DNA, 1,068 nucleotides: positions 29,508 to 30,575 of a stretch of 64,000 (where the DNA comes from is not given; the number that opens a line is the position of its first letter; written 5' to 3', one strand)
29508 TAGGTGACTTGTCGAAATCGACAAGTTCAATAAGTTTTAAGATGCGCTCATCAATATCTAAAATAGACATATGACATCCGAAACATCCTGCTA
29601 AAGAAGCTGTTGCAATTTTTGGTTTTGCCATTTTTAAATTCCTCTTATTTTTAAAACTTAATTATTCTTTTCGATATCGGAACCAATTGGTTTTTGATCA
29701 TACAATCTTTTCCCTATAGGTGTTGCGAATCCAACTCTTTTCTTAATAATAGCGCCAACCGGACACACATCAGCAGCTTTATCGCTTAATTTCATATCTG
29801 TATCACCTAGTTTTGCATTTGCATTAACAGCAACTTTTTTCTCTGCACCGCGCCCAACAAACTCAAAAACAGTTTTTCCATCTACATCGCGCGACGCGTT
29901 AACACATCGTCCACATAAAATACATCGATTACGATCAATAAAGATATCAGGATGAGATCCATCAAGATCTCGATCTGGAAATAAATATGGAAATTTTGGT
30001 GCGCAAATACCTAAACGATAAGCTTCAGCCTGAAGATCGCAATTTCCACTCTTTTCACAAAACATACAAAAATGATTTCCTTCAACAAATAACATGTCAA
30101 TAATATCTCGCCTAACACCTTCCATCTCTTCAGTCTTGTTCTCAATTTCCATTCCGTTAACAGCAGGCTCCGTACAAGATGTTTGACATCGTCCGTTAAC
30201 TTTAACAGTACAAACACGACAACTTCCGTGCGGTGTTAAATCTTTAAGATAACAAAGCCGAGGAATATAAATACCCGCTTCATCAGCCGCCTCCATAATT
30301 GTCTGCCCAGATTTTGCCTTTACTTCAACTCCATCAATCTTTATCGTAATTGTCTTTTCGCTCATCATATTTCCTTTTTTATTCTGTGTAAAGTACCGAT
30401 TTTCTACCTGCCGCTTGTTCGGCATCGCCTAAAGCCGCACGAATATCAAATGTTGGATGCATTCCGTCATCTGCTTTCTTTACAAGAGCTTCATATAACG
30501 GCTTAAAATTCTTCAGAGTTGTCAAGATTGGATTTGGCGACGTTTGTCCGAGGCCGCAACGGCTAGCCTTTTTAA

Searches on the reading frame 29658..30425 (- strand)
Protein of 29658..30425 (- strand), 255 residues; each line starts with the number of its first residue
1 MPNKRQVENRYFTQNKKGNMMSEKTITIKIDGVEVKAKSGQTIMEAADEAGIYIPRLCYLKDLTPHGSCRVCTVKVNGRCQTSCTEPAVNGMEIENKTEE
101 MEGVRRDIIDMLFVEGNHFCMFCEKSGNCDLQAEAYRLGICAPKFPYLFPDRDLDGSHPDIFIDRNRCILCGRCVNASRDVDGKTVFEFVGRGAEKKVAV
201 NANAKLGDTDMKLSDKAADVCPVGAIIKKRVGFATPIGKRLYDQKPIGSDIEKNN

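Call 40: search_protein_families(library=pfam, proteins=[window:29658-30425:-], max_evalue=0.0001)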
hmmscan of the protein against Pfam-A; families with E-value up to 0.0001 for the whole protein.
window:29658-30425:- (255 aa): 6 families
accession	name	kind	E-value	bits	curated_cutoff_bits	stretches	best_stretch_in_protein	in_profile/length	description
PF13510.11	Fer2_4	-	3e-19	69.3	22.8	1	24-98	2-81/82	2Fe-2S iron-sulfur cluster binding domain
PF22117.2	Fer4_Nqo3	-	2.1e-12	47.4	27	1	160-226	3-66/67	NADH-quinone oxidoreductase subunit 3, ferredoxin-like domain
PF13459.11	Fer4_15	-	9.2e-12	45.9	22.4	1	161-226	1-64/66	4Fe-4S single cluster domain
PF10588.14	NADH-G_4Fe-4S_3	-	1e-11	44.6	27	1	105-140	1-36/40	NADH-ubiquinone oxidoreductase-G iron-sulfur binding region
PF00111.32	Fer2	-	1.9e-08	34.5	21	1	29-81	4-53/77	2Fe-2S iron-sulfur cluster binding domain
PF13370.11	Fer4_13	-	5.5e-05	24.2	24.5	0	163-226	1-56/58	4Fe-4S single cluster domain of Ferredoxin I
